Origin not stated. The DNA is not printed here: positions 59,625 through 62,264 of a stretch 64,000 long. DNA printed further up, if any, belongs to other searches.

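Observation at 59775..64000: Bacterial-type AddB-like nuclease and nuclease-less UvrD/AddA-like helicase operon in an archaeal chromosome, next to tRNA-Glu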

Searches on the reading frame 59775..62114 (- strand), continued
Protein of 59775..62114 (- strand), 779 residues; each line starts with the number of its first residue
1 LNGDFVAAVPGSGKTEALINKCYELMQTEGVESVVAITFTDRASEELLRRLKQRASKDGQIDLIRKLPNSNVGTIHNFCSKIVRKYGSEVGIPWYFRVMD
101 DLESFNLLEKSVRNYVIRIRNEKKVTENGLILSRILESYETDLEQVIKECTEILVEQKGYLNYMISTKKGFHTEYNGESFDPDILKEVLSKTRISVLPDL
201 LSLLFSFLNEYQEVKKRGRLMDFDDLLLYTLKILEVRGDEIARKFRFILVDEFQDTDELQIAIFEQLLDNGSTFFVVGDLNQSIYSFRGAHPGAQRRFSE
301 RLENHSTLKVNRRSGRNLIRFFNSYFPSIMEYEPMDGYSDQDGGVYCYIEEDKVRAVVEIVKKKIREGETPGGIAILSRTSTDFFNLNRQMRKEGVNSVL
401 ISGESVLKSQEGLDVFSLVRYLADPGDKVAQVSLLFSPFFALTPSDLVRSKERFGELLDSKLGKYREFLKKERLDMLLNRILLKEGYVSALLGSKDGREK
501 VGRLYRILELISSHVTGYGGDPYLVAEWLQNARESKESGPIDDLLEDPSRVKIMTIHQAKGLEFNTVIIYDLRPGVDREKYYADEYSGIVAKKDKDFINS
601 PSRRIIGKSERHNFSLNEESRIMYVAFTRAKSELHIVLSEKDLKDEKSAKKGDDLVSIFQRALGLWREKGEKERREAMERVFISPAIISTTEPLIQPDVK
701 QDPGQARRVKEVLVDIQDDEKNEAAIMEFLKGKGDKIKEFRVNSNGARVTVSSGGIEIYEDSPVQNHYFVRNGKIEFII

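Call 18: find_homologous_proteins(query=window:59775-62114:-, max_evalue=0.001)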
Query window:59775-62114:- (779 aa): 7407 proteins with E <= 0.001 among 8000 candidates; the best 120 are listed.
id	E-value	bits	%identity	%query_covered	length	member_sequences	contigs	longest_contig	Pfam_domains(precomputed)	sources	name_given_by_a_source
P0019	0.0e+0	1721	100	100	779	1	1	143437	PF13538.13,PF13087.13,PF01443.25,PF13361.13,PF13245.13,PF00580.28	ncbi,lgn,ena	-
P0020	0.0e+0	1260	71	100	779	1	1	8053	PF13538.13,PF13087.13,PF01443.25,PF13361.13,PF13245.13,PF00580.28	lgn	-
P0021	0.0e+0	1259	71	99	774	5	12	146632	PF13538.13,PF01443.25,PF13361.13,PF13245.13,PF00580.28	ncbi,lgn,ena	-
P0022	0.0e+0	1258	71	100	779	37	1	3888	PF13538.13,PF01443.25,PF13604.13,PF13361.13,PF13245.13,PF00580.28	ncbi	-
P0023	0.0e+0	1237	68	100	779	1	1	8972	PF13538.13,PF01443.25,PF13361.13,PF13245.13,PF00580.28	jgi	jgi:DNA helicase-2/ATP-dependent DNA helicase PcrA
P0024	0.0e+0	1231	69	100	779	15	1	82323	PF13538.13,PF13087.13,PF01443.25,PF13361.13,PF13245.13,PF00580.28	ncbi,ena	-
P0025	0.0e+0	1230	69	100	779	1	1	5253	PF13538.13,PF01443.25,PF13361.13,PF13245.13,PF00580.28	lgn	-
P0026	0.0e+0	1229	70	100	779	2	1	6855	PF13538.13,PF01443.25,PF13361.13,PF13245.13,PF00580.28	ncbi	ncbi:MAG: UvrD-helicase domain-containing protein [Thermoplasmata archaeon]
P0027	0.0e+0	1224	69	100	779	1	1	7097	PF13538.13,PF01443.25,PF13361.13,PF13245.13,PF00580.28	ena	-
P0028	0.0e+0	1221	69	100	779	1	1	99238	PF13538.13,PF01443.25,PF13361.13,PF13245.13,PF00580.28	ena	-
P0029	0.0e+0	1220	69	100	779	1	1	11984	PF13538.13,PF01443.25,PF13361.13,PF13245.13,PF00580.28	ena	-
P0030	0.0e+0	1213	68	100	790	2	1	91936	PF13538.13,PF01443.25,PF13361.13,PF13245.13,PF00580.28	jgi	jgi:DNA helicase-2/ATP-dependent DNA helicase PcrA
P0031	0.0e+0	1207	68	100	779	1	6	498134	PF13538.13,PF01443.25,PF13361.13,PF13245.13,PF00580.28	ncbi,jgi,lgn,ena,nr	ncbi:MAG: ATP-dependent helicase [Candidatus Thermoplasmatota archaeon]|jgi:superfamily I DNA/RNA he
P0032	0.0e+0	1199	67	99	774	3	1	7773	PF13538.13,PF01443.25,PF13361.13,PF13245.13,PF00580.28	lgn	-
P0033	0.0e+0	1187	66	100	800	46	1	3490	PF13538.13,PF01443.25,PF13361.13,PF13245.13,PF00580.28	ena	-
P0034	0.0e+0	1180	67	100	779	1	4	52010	PF13538.13,PF01443.25,PF13361.13,PF13245.13,PF00580.28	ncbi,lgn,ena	-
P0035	0.0e+0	1178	67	100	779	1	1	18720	PF13538.13,PF01443.25,PF13361.13,PF13245.13,PF00580.28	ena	-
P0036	0.0e+0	1177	66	100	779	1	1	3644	PF13538.13,PF01443.25,PF13361.13,PF13245.13,PF00580.28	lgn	-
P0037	0.0e+0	1176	66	100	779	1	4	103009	PF13538.13,PF01443.25,PF13361.13,PF13245.13,PF00580.28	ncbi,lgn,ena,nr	ncbi:MAG: ATP-dependent helicase [Candidatus Thermoplasmatota archaeon]|nr:ATP-dependent helicase [C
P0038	0.0e+0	1172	66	100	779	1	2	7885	PF13538.13,PF01443.25,PF13361.13,PF13245.13,PF00580.28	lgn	-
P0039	0.0e+0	1167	66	100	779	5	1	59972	PF13538.13,PF01443.25,PF13604.13,PF13361.13,PF13245.13,PF00580.28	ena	-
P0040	0.0e+0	1110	62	100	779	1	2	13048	PF13538.13,PF13087.13,PF01443.25,PF13361.13,PF13245.13,PF00580.28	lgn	-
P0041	0.0e+0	1038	60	99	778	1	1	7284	PF13538.13,PF01443.25,PF13361.13,PF13245.13,PF00580.28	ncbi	-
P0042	0.0e+0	1023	58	100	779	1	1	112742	PF13538.13,PF01443.25,PF13361.13,PF13245.13,PF00580.28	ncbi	ncbi:MAG: ATP-dependent helicase [Thermoplasmatales archaeon]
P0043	1.0e-293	994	56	100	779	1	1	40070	PF13538.13,PF01443.25,PF13361.13,PF13245.13,PF00580.28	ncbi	ncbi:MAG: UvrD-helicase domain-containing protein [Thermoplasmata archaeon]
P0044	1.1e-292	991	58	98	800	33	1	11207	PF13538.13,PF01443.25,PF13361.13,PF13245.13,PF00580.28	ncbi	ncbi:MAG: ATP-dependent helicase, partial [Thermoplasmatales archaeon]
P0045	1.3e-288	978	56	100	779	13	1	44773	PF13538.13,PF01443.25,PF13361.13,PF13245.13,PF00580.28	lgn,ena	-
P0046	3.0e-285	966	56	100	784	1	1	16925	PF13538.13,PF01443.25,PF13361.13,PF13245.13,PF00580.28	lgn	-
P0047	5.9e-278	942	55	100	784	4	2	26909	PF13538.13,PF01443.25,PF13361.13,PF13245.13,PF00580.28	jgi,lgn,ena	-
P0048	3.9e-250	850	66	73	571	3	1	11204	PF13538.13,PF01443.25,PF13361.13,PF13245.13,PF00580.28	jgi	jgi:ATP-dependent exoDNAse (exonuclease V) beta subunit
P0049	2.6e-242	824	67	70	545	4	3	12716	PF13604.13,PF13361.13,PF13245.13,PF00580.28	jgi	-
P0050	1.3e-221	756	47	100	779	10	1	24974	PF13538.13,PF01443.25,PF13361.13,PF13245.13,PF00580.28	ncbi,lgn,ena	-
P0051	4.7e-220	751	47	100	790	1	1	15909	PF13538.13,PF01443.25,PF13361.13,PF13245.13,PF00580.28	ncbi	-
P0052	2.6e-216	739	46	100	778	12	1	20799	PF13538.13,PF01443.25,PF13604.13,PF13361.13,PF13245.13,PF00580.28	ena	-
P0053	7.6e-216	737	47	100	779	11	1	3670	PF13538.13,PF01443.25,PF13361.13,PF13245.13,PF00580.28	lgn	-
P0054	7.7e-209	714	45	100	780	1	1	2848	PF13538.13,PF01443.25,PF13361.13,PF13245.13,PF00580.28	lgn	-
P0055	4.4e-182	625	62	60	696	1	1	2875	PF13538.13,PF00579.32,PF13361.13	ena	-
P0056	1.5e-130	455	51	56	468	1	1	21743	PF13361.13,PF13245.13,PF00580.28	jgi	-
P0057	3.1e-127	444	36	99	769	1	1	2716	PF13538.13,PF01443.25,PF13604.13,PF13361.13,PF13245.13,PF00580.28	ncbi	-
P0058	2.3e-53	200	31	61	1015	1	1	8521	PF13538.13,PF13361.13,PF13245.13,PF00580.28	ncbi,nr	ncbi:MAG TPA: UvrD-helicase domain-containing protein [Thermodesulfobacteriota bacterium]|nr:UvrD-he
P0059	2.8e-51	193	27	85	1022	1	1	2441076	PF13538.13,PF01443.25,PF13361.13,PF13245.13,PF00580.28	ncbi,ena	-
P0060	6.5e-50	188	27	82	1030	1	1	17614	PF13538.13,PF01443.25,PF13361.13,PF13245.13,PF00580.28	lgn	-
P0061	1.5e-46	177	27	48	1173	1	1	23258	PF13538.13,PF12705.14,PF13604.13,PF13361.13,PF13245.13,PF00580.28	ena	-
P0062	8.0e-46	175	27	82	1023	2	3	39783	PF13538.13,PF12705.14,PF13361.13,PF13245.13,PF00580.28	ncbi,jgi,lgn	jgi:ATP-dependent exoDNAse (exonuclease V) beta subunit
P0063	9.7e-46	175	30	64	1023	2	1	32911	PF13538.13,PF12705.14,PF01443.25,PF13361.13,PF13245.13,PF00580.28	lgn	-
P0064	1.3e-45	174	31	54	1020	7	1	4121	PF13538.13,PF12705.14,PF01443.25,PF13361.13,PF13245.13,PF00580.28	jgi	-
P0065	4.2e-41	159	27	81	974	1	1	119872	PF13538.13,PF12705.14,PF13361.13,PF13245.13,PF00580.28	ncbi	-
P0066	5.1e-41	159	27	56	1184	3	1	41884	PF13538.13,PF12705.14,PF01443.25,PF13361.13,PF13245.13,PF00580.28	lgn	-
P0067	2.9e-40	157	28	52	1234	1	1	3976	PF13538.13,PF12705.14,PF01443.25,PF13361.13,PF13245.13,PF00580.28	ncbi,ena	-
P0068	2.9e-40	157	29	54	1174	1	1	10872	PF13538.13,PF12705.14,PF01443.25,PF13361.13,PF13245.13,PF00580.28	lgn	-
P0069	4.1e-40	156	26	73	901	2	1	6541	PF13538.13,PF13087.13,PF12705.14,PF01443.25,PF13361.13,PF13245.13,PF00580.28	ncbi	-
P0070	4.8e-40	156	27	82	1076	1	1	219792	PF13538.13,PF12705.14,PF13361.13,PF13245.13,PF00580.28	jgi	jgi:ATP-dependent helicase/nuclease subunit A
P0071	5.5e-40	156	29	55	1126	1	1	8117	PF13538.13,PF13087.13,PF12705.14,PF13361.13,PF13245.13,PF00580.28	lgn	-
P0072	2.1e-39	154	28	51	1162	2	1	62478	PF13538.13,PF12705.14,PF13361.13,PF13245.13,PF00580.28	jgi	jgi:ATP-dependent helicase/nuclease subunit A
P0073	4.6e-39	153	28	58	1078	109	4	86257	PF13538.13,PF12705.14,PF13361.13,PF13245.13,PF00580.28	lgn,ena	-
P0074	9.9e-39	151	29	55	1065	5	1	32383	PF13538.13,PF12705.14,PF13604.13,PF13361.13,PF13245.13,PF00580.28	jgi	jgi:ATP-dependent helicase/nuclease subunit A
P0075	1.4e-38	151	28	55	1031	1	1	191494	PF13538.13,PF01930.24,PF12705.14,PF13361.13,PF13245.13,PF00580.28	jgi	jgi:ATP-dependent helicase/nuclease subunit A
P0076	1.5e-38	151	28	59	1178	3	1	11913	PF13538.13,PF12705.14,PF13361.13,PF13245.13,PF00580.28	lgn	-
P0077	1.9e-38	151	29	56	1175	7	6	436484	PF13538.13,PF12705.14,PF01443.25,PF13604.13,PF13361.13,PF13245.13,PF00580.28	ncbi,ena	-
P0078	2.0e-38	150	29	56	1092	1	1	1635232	PF13538.13,PF12705.14,PF13361.13,PF13245.13,PF00580.28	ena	-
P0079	2.3e-38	150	26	56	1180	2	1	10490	PF13538.13,PF13087.13,PF12705.14,PF13361.13,PF13245.13,PF00580.28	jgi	jgi:ATP-dependent exoDNAse (exonuclease V) beta subunit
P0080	2.5e-38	150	26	81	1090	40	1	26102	PF13538.13,PF12705.14,PF13361.13,PF13245.13,PF00580.28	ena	-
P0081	2.7e-38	150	27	55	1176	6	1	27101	PF13538.13,PF12705.14,PF13604.13,PF13361.13,PF13245.13,PF00580.28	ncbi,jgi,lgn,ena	-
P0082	3.5e-38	150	27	81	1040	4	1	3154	PF13538.13,PF12705.14,PF01443.25,PF13361.13,PF13245.13,PF00580.28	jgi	jgi:ATP-dependent helicase/nuclease subunit A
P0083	4.8e-38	149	28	55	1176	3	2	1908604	PF13538.13,PF12705.14,PF13604.13,PF13361.13,PF13245.13,PF00580.28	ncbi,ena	-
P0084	5.1e-38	149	27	55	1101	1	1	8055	PF13538.13,PF12705.14,PF13361.13,PF13245.13,PF00580.28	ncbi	-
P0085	5.5e-38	149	29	55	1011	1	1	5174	PF13538.13,PF01930.24,PF12705.14,PF13361.13,PF13245.13,PF00580.28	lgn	-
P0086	7.5e-38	149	-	-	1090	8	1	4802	PF13538.13,PF12705.14,PF01443.25,PF13361.13,PF13245.13,PF00580.28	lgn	-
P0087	9.8e-38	148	-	-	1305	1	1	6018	PF13538.13,PF12705.14,PF01443.25,PF13361.13,PF13245.13,PF00580.28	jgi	jgi:ATP-dependent helicase/nuclease subunit A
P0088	1.0e-37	148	26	81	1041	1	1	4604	PF13538.13,PF12705.14,PF01443.25,PF13361.13,PF13245.13,PF00580.28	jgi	jgi:ATP-dependent exoDNAse (exonuclease V) beta subunit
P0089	1.2e-37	148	28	55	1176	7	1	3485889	PF13538.13,PF12705.14,PF01443.25,PF13604.13,PF13361.13,PF13245.13,PF00580.28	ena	-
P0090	1.4e-37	148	26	84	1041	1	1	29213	PF13538.13,PF12705.14,PF01443.25,PF13361.13,PF13245.13,PF00580.28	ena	-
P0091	1.5e-37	148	27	55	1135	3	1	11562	PF13538.13,PF12705.14,PF13361.13,PF13245.13,PF00580.28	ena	-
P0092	1.9e-37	147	25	60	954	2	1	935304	PF13538.13,PF13361.13,PF13245.13,PF00580.28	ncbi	-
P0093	2.2e-37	147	28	64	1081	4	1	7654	PF13538.13,PF12705.14,PF13361.13,PF13245.13,PF00580.28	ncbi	-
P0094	2.4e-37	147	27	82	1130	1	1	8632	PF13538.13,PF12705.14,PF13361.13,PF13245.13,PF00580.28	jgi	jgi:ATP-dependent helicase/nuclease subunit A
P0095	2.4e-37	147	27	84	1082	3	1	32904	PF13538.13,PF12705.14,PF13361.13,PF13245.13,PF00580.28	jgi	-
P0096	3.1e-37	147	26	55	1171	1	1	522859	PF13538.13,PF12705.14,PF01443.25,PF13361.13,PF13245.13,PF13401.13,PF00580.28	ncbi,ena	-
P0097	3.1e-37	146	26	82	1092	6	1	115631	PF13538.13,PF12705.14,PF13361.13,PF13245.13,PF00580.28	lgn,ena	-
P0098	3.5e-37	146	27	56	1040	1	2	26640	PF13538.13,PF12705.14,PF13361.13,PF13245.13,PF00580.28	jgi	jgi:ATP-dependent helicase/nuclease subunit A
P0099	3.6e-37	146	26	84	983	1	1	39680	PF13538.13,PF12705.14,PF01443.25,PF13361.13,PF13245.13,PF00580.28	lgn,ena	-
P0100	5.2e-37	146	29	56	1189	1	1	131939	PF13538.13,PF12705.14,PF13361.13,PF13245.13,PF00580.28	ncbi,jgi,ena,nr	ncbi:MAG TPA: UvrD-helicase domain-containing protein [Conexibacter sp.]|nr:UvrD-helicase domain-con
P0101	5.7e-37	146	27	60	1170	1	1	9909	PF13538.13,PF12705.14,PF13361.13,PF13245.13,PF00580.28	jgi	jgi:ATP-dependent helicase/nuclease subunit A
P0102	6.7e-37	145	27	86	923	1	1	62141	PF13538.13,PF12705.14,PF13361.13,PF13245.13,PF00580.28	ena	-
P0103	6.8e-37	145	29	56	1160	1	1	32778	PF13538.13,PF13087.13,PF12705.14,PF13361.13,PF13245.13,PF00580.28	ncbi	-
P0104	7.0e-37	145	25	85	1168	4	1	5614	PF13538.13,PF12705.14,PF13361.13,PF13245.13,PF00580.28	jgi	jgi:ATP-dependent helicase/nuclease subunit A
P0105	7.7e-37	145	27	61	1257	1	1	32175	PF13538.13,PF12705.14,PF13361.13,PF13245.13,PF00580.28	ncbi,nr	ncbi:MAG: UvrD-helicase domain-containing protein [Kyrpidia sp.]|nr:UvrD-helicase domain-containing 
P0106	7.8e-37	145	27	55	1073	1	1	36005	PF13538.13,PF12705.14,PF13361.13,PF13245.13,PF00580.28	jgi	-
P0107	7.8e-37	145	27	82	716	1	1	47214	PF13538.13,PF01443.25,PF13604.13,PF13361.13,PF13245.13,PF00580.28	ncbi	-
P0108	8.6e-37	145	28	56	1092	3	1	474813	PF13538.13,PF12705.14,PF13361.13,PF13245.13,PF00580.28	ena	-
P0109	8.8e-37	145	27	57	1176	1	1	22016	PF13538.13,PF12705.14,PF01443.25,PF13361.13,PF13245.13,PF00580.28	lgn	-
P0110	1.9e-36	144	27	58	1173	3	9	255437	PF13538.13,PF12705.14,PF13361.13,PF13245.13,PF00580.28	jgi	jgi:ATP-dependent helicase/nuclease subunit A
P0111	2.0e-36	144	26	81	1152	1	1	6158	PF13538.13,PF12705.14,PF13604.13,PF13361.13,PF13245.13,PF00580.28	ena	-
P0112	2.3e-36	144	28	55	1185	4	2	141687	PF13538.13,PF12705.14,PF01443.25,PF13361.13,PF13245.13,PF00580.28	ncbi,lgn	-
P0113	3.7e-36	143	-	-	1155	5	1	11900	PF13538.13,PF12705.14,PF13361.13,PF13245.13,PF00580.28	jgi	jgi:ATP-dependent helicase/nuclease subunit A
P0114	3.8e-36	143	26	64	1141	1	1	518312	PF13538.13,PF12705.14,PF13361.13,PF13245.13,PF00580.28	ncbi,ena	-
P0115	4.5e-36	143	27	81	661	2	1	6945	PF13538.13,PF01443.25,PF13604.13,PF13361.13,PF13245.13,PF00580.28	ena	-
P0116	4.8e-36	143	26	60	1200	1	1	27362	PF13538.13,PF12705.14,PF13361.13,PF13245.13,PF00580.28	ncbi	-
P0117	6.3e-36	142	27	65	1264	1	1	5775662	PF13538.13,PF12705.14,PF13361.13,PF13245.13,PF00580.28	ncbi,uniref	ncbi:DNA helicase [Paraconexibacter sp. AEG42_29]|uniref:DNA 3'-5' helicase n=1 Tax=Paraconexibacter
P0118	8.6e-36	142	27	81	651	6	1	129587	PF13538.13,PF13087.13,PF01443.25,PF13604.13,PF13361.13,PF13245.13,PF00580.28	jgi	-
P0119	1.1e-35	141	29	57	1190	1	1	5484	PF13538.13,PF12705.14,PF13361.13,PF13245.13,PF00580.28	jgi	jgi:ATP-dependent helicase/nuclease subunit A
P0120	1.1e-35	141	25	59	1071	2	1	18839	PF13538.13,PF12705.14,PF13604.13,PF13361.13,PF13245.13,PF00580.28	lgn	-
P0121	1.2e-35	141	26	53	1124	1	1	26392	PF13538.13,PF12705.14,PF13604.13,PF13361.13,PF13245.13,PF00580.28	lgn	-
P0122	1.3e-35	141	29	56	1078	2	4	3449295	PF13538.13,PF12705.14,PF13361.13,PF13245.13,PF00580.28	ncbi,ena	-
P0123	1.4e-35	141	26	60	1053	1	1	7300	PF13538.13,PF12705.14,PF13361.13,PF13245.13,PF00580.28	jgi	jgi:ATP-dependent exoDNAse (exonuclease V) beta subunit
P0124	1.5e-35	141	27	81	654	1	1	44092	PF13538.13,PF01443.25,PF13361.13,PF13245.13,PF00580.28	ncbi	ncbi:ATP-dependent helicase [Fervidobacterium sp.]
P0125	1.6e-35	141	26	81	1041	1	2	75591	PF13538.13,PF12705.14,PF13361.13,PF13245.13,PF00580.28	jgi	jgi:ATP-dependent helicase/nuclease subunit A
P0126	1.6e-35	141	26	60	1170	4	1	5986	PF13538.13,PF12705.14,PF13361.13,PF13245.13,PF00580.28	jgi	jgi:ATP-dependent helicase/nuclease subunit A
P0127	1.7e-35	141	29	55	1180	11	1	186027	PF13538.13,PF12705.14,PF01443.25,PF13604.13,PF13361.13,PF13245.13,PF00580.28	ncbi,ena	-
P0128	2.0e-35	141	29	60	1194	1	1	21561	PF13538.13,PF01930.24,PF12705.14,PF13361.13,PF13245.13,PF00580.28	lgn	-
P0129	2.1e-35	140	28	58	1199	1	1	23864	PF13538.13,PF12705.14,PF13361.13,PF13245.13,PF00580.28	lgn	-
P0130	2.3e-35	140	28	51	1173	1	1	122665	PF13538.13,PF12705.14,PF13361.13,PF13245.13,PF00580.28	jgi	-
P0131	2.7e-35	140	27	56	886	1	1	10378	PF13538.13,PF13361.13,PF13245.13,PF00580.28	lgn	-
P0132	2.7e-35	140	26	56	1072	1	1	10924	PF13538.13,PF12705.14,PF13361.13,PF13245.13,PF10926.15,PF00580.28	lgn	-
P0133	2.9e-35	140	27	55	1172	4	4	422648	PF13538.13,PF12705.14,PF01443.25,PF13361.13,PF13245.13,PF00580.28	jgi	jgi:ATP-dependent exoDNAse (exonuclease V) beta subunit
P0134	2.9e-35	140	26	85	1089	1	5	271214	PF13538.13,PF12705.14,PF01443.25,PF13361.13,PF13245.13,PF00580.28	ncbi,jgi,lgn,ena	-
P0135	3.0e-35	140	27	55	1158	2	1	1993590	PF13538.13,PF12705.14,PF13361.13,PF13245.13,PF00580.28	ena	-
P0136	3.6e-35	140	27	59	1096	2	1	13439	PF13538.13,PF12705.14,PF13361.13,PF13245.13,PF00580.28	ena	-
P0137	4.4e-35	139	27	56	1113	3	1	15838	PF13538.13,PF13361.13,PF13245.13,PF00580.28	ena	-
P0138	4.4e-35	139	27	56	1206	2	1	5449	PF13538.13,PF12705.14,PF01443.25,PF13361.13,PF13245.13,PF00580.28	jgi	jgi:ATP-dependent helicase/nuclease subunit A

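Call 20: find_related_loci(query=A1, collection=genome_contigs, flank=10000)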
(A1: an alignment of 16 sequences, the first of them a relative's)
Query A1 (790 aa) in genome_contigs; peptide patterns used: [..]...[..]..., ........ (x = any residue, [..] = any of these).
81 stretches matched a pattern; 17 encode a relative of the query (tblastn E <= 1e-3); 15 distinct loci.
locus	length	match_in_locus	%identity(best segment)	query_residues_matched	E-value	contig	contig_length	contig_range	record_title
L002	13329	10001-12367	66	2-790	0e+0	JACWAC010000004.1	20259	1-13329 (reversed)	MAG: Thermoplasmatales archaeon isolate A_EUR_01 NODE_4_length_20259_cov_8.864779, whole genome shotgun sequence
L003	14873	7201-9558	65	5-790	0e+0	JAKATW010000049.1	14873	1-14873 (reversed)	MAG: Thermoplasmata archaeon isolate YP3.bin108 NODE_4965_length_14873_cov_1.50739, whole genome shotgun sequence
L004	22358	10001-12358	65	5-790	0e+0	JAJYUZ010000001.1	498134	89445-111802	MAG: Thermoplasmata archaeon isolate FK1.bin53 NODE_13_length_498134_cov_11.057288, whole genome shotgun sequence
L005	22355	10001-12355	65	6-790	0e+0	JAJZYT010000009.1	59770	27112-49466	MAG: Thermoplasmata archaeon isolate TL1-5.bin67 NODE_454_length_59770_cov_23.680935, whole genome shotgun sequence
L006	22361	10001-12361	65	4-790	0e+0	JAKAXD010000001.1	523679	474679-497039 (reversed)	MAG: Thermoplasmata archaeon isolate YP5.bin4 NODE_4_length_523679_cov_221.923295, whole genome shotgun sequence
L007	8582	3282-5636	65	6-790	0e+0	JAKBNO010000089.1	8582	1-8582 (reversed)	MAG: Thermoplasmata archaeon isolate LL2.bin60 NODE_12087_length_8582_cov_4.04092, whole genome shotgun sequence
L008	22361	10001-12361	65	4-790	0e+0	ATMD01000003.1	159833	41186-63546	MAG: Thermoplasmatales archaeon I-plasma AMDU3_IPLC00003, whole genome shotgun sequence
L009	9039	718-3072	66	6-790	0e+0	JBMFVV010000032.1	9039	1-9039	MAG: Thermoplasmata archaeon isolate KM4364-01 NODE_32_length_9039_cov_233.795269, whole genome shotgun sequence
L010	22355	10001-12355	65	6-790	0e+0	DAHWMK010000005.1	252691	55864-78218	MAG TPA_asm: Thermoplasmatales archaeon isolate clean1374 k141_124948, whole genome shotgun sequence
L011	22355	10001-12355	64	6-790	0e+0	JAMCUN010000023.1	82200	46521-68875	MAG: Thermoplasmatota archaeon isolate FK_Sedi_A_Bin.125 NODE_455_length_82200_cov_4.11702, whole genome shotgun sequenc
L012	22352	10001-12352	64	7-790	0e+0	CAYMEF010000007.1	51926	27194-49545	MAG TPA_asm: uncultured Thermoplasmatales archaeon isolate SRP271791_co2_51 genome assembly, contig: NODE_61_length_5192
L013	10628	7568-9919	66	7-790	0e+0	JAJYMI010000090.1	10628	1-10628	MAG: Thermoplasmata archaeon isolate DBS2-4.bin120 NODE_11411_length_10628_cov_3.67679, whole genome shotgun sequence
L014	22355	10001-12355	64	6-790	0e+0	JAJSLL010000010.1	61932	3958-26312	MAG: Thermoplasmatales archaeon isolate IK54 184, whole genome shotgun sequence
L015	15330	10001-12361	54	3-790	0e+0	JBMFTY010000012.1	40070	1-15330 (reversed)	MAG: Thermoplasmata archaeon isolate KM4347-25 NODE_12_length_40070_cov_13.144182, whole genome shotgun sequence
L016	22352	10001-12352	64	7-790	0e+0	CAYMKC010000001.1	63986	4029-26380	MAG TPA_asm: uncultured Thermoplasmatales archaeon isolate SRP271791_co2_52 genome assembly, contig: NODE_31_length_6398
